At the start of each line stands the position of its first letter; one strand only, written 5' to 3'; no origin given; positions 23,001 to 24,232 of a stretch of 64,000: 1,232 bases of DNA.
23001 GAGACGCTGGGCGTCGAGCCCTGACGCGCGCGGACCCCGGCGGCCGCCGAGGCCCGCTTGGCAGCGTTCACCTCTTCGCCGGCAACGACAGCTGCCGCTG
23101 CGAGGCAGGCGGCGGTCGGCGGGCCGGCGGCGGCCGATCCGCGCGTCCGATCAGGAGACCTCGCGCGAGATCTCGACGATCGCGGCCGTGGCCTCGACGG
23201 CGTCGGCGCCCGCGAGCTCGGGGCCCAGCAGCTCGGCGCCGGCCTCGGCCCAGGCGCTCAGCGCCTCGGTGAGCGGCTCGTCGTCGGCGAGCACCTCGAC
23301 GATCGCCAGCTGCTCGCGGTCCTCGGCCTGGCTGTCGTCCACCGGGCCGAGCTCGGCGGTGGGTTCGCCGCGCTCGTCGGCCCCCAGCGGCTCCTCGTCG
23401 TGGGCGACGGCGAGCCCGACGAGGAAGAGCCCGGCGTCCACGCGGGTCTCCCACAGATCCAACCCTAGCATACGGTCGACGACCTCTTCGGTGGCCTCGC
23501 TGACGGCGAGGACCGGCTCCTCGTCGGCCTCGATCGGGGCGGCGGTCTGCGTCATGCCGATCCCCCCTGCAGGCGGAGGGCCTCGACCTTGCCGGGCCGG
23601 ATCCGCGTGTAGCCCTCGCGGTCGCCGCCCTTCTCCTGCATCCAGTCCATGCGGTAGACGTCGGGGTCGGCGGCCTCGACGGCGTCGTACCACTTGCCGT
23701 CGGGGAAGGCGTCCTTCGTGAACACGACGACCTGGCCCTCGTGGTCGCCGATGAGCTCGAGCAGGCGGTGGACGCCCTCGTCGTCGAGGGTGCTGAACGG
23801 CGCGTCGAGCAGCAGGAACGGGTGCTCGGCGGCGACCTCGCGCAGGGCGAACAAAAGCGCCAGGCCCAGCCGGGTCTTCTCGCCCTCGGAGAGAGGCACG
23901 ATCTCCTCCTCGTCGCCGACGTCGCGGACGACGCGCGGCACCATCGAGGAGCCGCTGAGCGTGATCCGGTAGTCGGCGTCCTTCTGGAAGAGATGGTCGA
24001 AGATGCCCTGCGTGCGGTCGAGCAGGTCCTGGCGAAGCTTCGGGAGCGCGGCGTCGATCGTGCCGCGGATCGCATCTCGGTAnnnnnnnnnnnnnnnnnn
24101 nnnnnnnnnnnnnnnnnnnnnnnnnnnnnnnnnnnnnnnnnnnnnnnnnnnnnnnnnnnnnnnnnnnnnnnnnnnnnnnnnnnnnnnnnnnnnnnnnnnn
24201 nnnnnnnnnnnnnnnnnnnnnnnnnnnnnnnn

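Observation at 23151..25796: Stand-alone small protein / DndD-like CxC ATPase / DndE-like operon with no modification enzyme or effector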

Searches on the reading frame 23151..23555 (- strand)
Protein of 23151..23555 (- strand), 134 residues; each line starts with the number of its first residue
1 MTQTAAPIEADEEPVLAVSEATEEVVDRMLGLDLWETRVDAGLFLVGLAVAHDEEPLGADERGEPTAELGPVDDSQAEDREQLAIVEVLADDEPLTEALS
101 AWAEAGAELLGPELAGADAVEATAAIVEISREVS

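Call 4: search_protein_families(library=pfam, proteins=[window:23151-23555:-], max_evalue=1)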
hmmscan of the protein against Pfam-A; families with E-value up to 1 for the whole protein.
window:23151-23555:- (134 aa): 0 families

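Call 5: search_protein_families(library=padloc, proteins=[window:23151-23555:-], max_evalue=1)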
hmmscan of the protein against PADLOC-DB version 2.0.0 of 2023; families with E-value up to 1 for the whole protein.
window:23151-23555:- (134 aa): 0 families

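Call 6: search_protein_families(library=ncbifam, proteins=[window:23151-23555:-], max_evalue=1)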
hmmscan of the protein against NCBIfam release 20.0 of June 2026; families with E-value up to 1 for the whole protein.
window:23151-23555:- (134 aa): 0 families

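Call 13: find_homologous_proteins(query=window:23151-23555:-, max_evalue=0.01)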
Query window:23151-23555:- (134 aa): 4 proteins with E <= 0.01 among 265 candidates.
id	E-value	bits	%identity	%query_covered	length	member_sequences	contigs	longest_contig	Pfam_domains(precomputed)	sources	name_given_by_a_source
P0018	1.3e-72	260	100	100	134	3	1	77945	-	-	-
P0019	5.9e-25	106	56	90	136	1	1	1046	-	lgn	-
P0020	1.5e-16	79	47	86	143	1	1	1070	-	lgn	-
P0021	3.4e-12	65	43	80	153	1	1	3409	-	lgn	-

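Call 25: search_protein_families(library=padloc, alignment_id=A2, max_evalue=10)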
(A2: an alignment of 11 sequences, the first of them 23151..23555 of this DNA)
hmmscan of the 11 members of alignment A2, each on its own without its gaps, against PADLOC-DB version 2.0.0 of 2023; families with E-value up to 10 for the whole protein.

A. member 1, window:23151-23555:- (134 aa): 0 families

B. families by the number of members that match (of 11 scanned): 1 family
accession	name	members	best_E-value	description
PDLC01646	Cas2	1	0.03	"CAS-I,CAS-II,CAS-III,CAS-IV,CAS-V,CAS-VI; acquisition_2"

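Call 26: search_protein_families(library=pfam, alignment_id=A2, max_evalue=10)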
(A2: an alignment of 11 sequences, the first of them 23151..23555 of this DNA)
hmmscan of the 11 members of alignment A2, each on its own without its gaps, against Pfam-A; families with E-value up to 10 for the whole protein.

A. member 1, window:23151-23555:- (134 aa): 0 families

B. families by the number of members that match (of 11 scanned): 4 families
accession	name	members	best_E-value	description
PF19126.5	DUF5810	1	0.041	Family of unknown function (DUF5810)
PF00463.27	ICL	1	0.056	Isocitrate lyase family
PF09707.15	Cas_Cas2CT1978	1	0.18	CRISPR-associated protein (Cas_Cas2CT1978)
PF05256.17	UPF0223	1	0.36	Uncharacterised protein family (UPF0223)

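Call 27: search_solved_structures(query=A2, max_evalue=10, show_alignments=2)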
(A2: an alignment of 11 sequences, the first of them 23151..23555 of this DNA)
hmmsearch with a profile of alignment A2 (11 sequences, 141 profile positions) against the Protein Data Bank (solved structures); distinct sequences matched with E-value up to 10: 9.
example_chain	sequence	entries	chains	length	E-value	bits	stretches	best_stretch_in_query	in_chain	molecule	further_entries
5ey5_A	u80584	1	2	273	0.052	17.1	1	72-129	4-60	LBCATS-a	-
2mzv_A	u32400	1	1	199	0.2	15.2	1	57-118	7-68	Cystatin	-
4zm5_A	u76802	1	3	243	0.23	15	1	63-136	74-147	Chain length determinant protein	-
4e2h_A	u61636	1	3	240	0.29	14.7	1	61-136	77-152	Chain length determinant protein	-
4e2c_A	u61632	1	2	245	0.3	14.7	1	61-136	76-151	chimeric WzzB Chain length determinant protein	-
4zm1_A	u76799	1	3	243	0.3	14.7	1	61-136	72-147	Chain length determinant protein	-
5nbz_A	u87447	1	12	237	0.39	14.3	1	61-136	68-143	WzzB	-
4e29_A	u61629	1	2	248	0.43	14.2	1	61-136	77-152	Chimeric WzzB chain length determinant protein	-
6rbg_A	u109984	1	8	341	1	13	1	72-136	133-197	Chain length determinant protein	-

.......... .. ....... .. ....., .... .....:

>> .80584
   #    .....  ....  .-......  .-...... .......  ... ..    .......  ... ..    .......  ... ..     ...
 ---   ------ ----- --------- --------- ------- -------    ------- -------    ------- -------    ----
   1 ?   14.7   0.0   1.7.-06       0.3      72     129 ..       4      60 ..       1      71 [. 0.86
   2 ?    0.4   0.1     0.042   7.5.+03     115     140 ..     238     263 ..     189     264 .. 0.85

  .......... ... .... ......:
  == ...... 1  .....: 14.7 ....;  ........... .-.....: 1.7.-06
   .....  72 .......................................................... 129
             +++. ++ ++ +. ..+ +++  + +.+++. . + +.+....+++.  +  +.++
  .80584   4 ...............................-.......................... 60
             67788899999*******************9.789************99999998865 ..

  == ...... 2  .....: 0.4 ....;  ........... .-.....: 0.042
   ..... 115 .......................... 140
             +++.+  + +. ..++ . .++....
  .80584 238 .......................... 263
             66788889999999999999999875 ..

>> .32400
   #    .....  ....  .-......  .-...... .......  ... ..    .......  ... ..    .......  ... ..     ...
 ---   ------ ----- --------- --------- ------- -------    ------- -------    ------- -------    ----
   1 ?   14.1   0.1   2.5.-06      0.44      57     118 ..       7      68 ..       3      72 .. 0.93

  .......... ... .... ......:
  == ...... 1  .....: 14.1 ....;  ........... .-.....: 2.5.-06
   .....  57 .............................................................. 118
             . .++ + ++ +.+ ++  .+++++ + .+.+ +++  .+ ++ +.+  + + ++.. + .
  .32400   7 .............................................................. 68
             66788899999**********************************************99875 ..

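Call 28: find_homologous_proteins(query=A2, max_evalue=0.01)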
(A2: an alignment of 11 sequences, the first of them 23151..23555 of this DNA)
Query A2 (11 sequences) (134 aa, profile of the alignment): 9 proteins with E <= 0.01 among 8000 candidates.
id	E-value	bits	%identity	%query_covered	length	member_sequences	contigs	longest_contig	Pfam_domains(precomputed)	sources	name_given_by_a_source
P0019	1.7e-43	166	56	90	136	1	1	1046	-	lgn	-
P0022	1.0e-41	161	32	66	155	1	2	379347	-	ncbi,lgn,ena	ncbi:MAG: hypothetical protein AABX89_03880 [Candidatus Thermoplasmatota archaeon]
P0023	1.4e-41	160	33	29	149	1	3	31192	-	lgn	-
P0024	5.4e-39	152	31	86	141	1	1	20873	-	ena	-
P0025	3.2e-36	143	28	66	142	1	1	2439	-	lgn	-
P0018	3.1e-34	136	100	100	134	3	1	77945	-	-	-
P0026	1.5e-33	134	27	66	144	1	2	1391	-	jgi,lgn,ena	-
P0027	1.9e-33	134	29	87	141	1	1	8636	-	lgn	-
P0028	1.4e-19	89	32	25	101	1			-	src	-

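Call 35: predict_structure(alignment_id=A3)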
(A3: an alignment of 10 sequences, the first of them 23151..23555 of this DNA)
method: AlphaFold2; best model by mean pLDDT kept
length: 134 residues; sequences in the alignment: 10
mean_pLDDT: 84.8   pTM: 0.79
mean pLDDT of the five models: 84.8, 84.6, 84.1, 83.3, 81.2
residues with pLDDT >= 90: 76; 70-90: 34; 50-70: 18; < 50: 6
segments of 3 or more residues with pLDDT < 50: 5-10
pLDDT, mean of each block of 10 residues (from residue 1): 51 84 96 94 94 89 87 77 69 85 95 93 91 81
secondary structure, 60 per line:
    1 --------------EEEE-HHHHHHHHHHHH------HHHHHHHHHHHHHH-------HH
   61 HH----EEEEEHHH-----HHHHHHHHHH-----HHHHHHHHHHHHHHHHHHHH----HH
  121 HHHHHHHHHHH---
elements in order: E15-18 H20-31 H38-51 H59-62 E67-71 H80-89 H95-114 H119-131

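Call 37: fold_search(model_id=the predicted structure, library=pdb)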
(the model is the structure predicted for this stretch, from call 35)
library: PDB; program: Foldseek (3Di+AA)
matches with E <= 10: 47; with E <= 0.001: 0
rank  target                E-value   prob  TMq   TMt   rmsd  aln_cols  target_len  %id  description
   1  4lrv_P                2.4e-01  0.95  0.53  0.64   3.3       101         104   16  Crystal structure of DndE from Escherichia coli B7A involved in DNA phosphorothioation modification (released 2013-08-28)
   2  4lrv_L                2.7e-01  0.95  0.52  0.65   3.3       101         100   16  Crystal structure of DndE from Escherichia coli B7A involved in DNA phosphorothioation modification (released 2013-08-28)
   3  4lrv_I                2.9e-01  0.84  0.47  0.57   4.0       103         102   16  Crystal structure of DndE from Escherichia coli B7A involved in DNA phosphorothioation modification (released 2013-08-28)
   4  4lrv_N                4.1e-01  0.89  0.52  0.63   3.5       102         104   15  Crystal structure of DndE from Escherichia coli B7A involved in DNA phosphorothioation modification (released 2013-08-28)
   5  4lrv_C                4.6e-01  0.91  0.54  0.66   3.2       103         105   14  Crystal structure of DndE from Escherichia coli B7A involved in DNA phosphorothioation modification (released 2013-08-28)
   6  4lrv_M                4.6e-01  0.87  0.52  0.63   3.3       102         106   18  Crystal structure of DndE from Escherichia coli B7A involved in DNA phosphorothioation modification (released 2013-08-28)
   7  4lrv_K                4.6e-01  0.85  0.52  0.63   3.5       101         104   18  Crystal structure of DndE from Escherichia coli B7A involved in DNA phosphorothioation modification (released 2013-08-28)
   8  4lrv_A                4.9e-01  0.85  0.52  0.62   3.4       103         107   16  Crystal structure of DndE from Escherichia coli B7A involved in DNA phosphorothioation modification (released 2013-08-28)
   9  4lrv_B                4.9e-01  0.77  0.49  0.59   3.7       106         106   16  Crystal structure of DndE from Escherichia coli B7A involved in DNA phosphorothioation modification (released 2013-08-28)
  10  4lrv_F                5.8e-01  0.63  0.45  0.54   3.9       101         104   16  Crystal structure of DndE from Escherichia coli B7A involved in DNA phosphorothioation modification (released 2013-08-28)
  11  7x4e                  9.2e-01  0.63  0.53  0.59   4.0       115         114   15  Structure of 10635-DndE (released 2022-04-20)
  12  4lrv_E                9.8e-01  0.72  0.52  0.64   3.4       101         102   16  Crystal structure of DndE from Escherichia coli B7A involved in DNA phosphorothioation modification (released 2013-08-28)
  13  4lrv_G                1.0e+00  0.66  0.52  0.63   3.4       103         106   16  Crystal structure of DndE from Escherichia coli B7A involved in DNA phosphorothioation modification (released 2013-08-28)
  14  6fea_C                1.4e+00  0.11  0.24  0.28  11.8       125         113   10  A. vinelandii vanadium nitrogenase, turnover state (released 2018-03-28)
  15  5n6y_C                1.6e+00  0.10  0.24  0.28  11.8       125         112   10  Azotobacter vinelandii vanadium nitrogenase (released 2017-07-26)
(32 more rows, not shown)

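Call 38: search_protein_representatives(alignment_id=A3)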
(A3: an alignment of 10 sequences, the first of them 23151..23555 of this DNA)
Query: 10 sequences, 147 profile positions. Proteins with E-value up to 0.001 (for the whole library): 23; up to 1e-10: 20; up to 1e-30: 7. The best 23 are listed.
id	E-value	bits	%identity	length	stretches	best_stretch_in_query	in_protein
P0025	3.3e-53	196.0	-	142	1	8-142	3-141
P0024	1.3e-49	184.4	-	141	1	1-144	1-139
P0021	5.4e-43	162.9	-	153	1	5-146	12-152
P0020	6.8e-42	159.3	-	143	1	1-146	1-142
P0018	2.6e-35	138.0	-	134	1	1-146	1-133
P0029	5.3e-33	130.5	-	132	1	12-141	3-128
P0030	6.7e-31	123.6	-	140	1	9-142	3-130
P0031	3.8e-30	121.2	-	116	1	37-138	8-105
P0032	1.2e-29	119.6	-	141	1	10-143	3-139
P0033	1.4e-29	119.4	-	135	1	13-145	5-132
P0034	2.6e-28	115.2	-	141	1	1-146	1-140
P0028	2.2e-26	109.0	-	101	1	1-97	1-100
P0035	9.6e-26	106.9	-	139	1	9-138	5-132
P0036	2.4e-24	102.4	-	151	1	6-144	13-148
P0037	1.5e-22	96.5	-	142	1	1-145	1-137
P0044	1.2e-07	48.2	-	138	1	45-140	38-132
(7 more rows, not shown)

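Call 78: search_protein_families(library=pfam, proteins=[P0044], max_evalue=0.1)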
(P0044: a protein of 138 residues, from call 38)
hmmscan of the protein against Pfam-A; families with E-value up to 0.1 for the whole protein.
P0044 (138 aa): 0 families

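Call 93: search_solved_structures(query=A5, max_evalue=10)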
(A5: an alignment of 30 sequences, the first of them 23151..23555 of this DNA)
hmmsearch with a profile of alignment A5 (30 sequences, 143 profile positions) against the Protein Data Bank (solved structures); distinct sequences matched with E-value up to 10: 5.
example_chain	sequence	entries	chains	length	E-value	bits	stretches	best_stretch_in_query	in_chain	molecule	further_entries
8fre_A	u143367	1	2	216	0.034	17.6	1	87-139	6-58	RBL4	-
5ey5_A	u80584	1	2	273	0.072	16.6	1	75-131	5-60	LBCATS-a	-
2g2d_A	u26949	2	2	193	0.91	13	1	88-126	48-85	ATP:cobalamin adenosyltransferase | Corrinoid adenosyltransferase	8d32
6wgs_A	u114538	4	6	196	0.94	12.9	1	88-126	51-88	Corrinoid adenosyltransferase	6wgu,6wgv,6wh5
8frf_A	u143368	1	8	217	1.1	12.8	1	79-138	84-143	RBL7_C2_3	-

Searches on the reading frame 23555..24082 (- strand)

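Call 67: search_protein_families(library=padloc, proteins=[window:23555-24082:-], max_evalue=0.01)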
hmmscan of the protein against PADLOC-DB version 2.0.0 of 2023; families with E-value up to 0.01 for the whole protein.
seq(176 aa): 24 families
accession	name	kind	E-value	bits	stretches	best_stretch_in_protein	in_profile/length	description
PDLC04135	mad3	-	4.9e-14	50.6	1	15-122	213-321/374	mads_3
PDLC02729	PbeC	-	1.2e-08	32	1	2-125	511-633/668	PbeC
PDLC02723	PbeC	-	1.4e-07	28.4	1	13-107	510-602/618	PbeC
PDLC02736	PbeC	-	3.7e-07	27.1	1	32-148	558-673/685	PbeC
PDLC02663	DndD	-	1.5e-06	25.3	1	59-152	568-662/675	DndD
PDLC04892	PDC-S06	-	4e-06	23.4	1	64-124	614-674/843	-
PDLC02751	PbeC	-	6e-06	23.3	1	16-136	527-645/668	PbeC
PDLC02726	PbeC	-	1.5e-05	21.7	1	63-129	542-609/637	PbeC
PDLC02755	PbeC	-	3.7e-05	20.4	1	32-123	541-631/658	PbeC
PDLC02711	PbeC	-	0.00013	18.5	1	50-103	542-595/646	PbeC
PDLC02718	PbeC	-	0.00014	18.6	1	15-132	523-635/667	PbeC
PDLC02710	PbeC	-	0.00032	17.4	1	14-124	524-635/652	PbeC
PDLC02668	DndD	-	0.0004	17.5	1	27-145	522-642/659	DndD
PDLC02757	PbeC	-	0.00058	16.5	1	15-127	512-624/646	PbeC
PDLC03859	LmuB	-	0.00064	17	1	26-124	481-585/611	-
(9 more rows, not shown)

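Call 68: search_protein_families(library=ncbifam, proteins=[window:23555-24082:-], max_evalue=0.01)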
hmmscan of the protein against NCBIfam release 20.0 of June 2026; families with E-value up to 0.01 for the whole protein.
seq(176 aa): 28 families (the best 25 are shown)
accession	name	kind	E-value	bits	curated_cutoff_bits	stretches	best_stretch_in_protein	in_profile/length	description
NF045487.1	ASRP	equivalog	8.2e-09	34.6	300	1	50-123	512-590/593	archaea-specific SMC-related protein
NF000171.1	ABCF_producer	exception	2.1e-07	29.8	800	1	59-125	159-220/541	TlrC/CarA/OleB/SrmB family ABC-F type ribosomal protection protein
NF000166.1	ABCF_CarA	exception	6.5e-07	27.9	1050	1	35-125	150-230/556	ABC-F type ribosomal protection protein Car(A)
TIGR00611.2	recf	equivalog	4e-06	26.2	172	1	62-122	273-338/339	DNA replication/repair protein RecF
NF000355.4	ribo_prot_ABC_F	equivalog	9.4e-06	24.7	380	1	59-122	113-171/499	ribosomal protection-like ABC-F family protein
TIGR01189.1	ccmA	equivalog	1.5e-05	24.7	131.6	1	61-123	125-185/198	heme ABC exporter ATP-binding protein CcmA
NF010061.0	PRK13538.1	equivalog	2e-05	24.2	195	1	62-122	132-189/211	cytochrome c biogenesis heme-transporting ATPase CcmA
NF008775.0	PRK11819.1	equivalog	3.5e-05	22.6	599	1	56-126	156-221/556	energy-dependent translational throttle protein EttA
TIGR03719.1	ABC_ABC_ChvD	subfamily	3.7e-05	22.5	806.75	1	53-126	151-219/552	energy-dependent translational throttle protein EttA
NF010068.0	PRK13548.1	equivalog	4.2e-05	22.8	261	1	62-113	136-188/261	heme ABC transporter ATP-binding protein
TIGR01166.1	cbiO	subfamily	9.8e-05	21.9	211.8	1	60-121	124-182/190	cobalt ABC transporter, ATP-binding protein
NF000169.2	ABCF_Sal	exception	0.00011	21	725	1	59-125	427-488/542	Sal family ABC-F type ribosomal protection protein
NF003034.1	PRK03918.1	equivalog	0.00011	20.4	700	1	56-114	781-840/878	DNA double-strand break repair ATPase Rad50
NF000168.2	ABCF_Msr_all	exception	0.00019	20.2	680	1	59-124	96-156/487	Msr family ABC-F type ribosomal protection protein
NF008421.0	PRK11248.1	equivalog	0.00056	19.5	357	1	45-123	110-187/255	taurine ABC transporter ATP-binding subunit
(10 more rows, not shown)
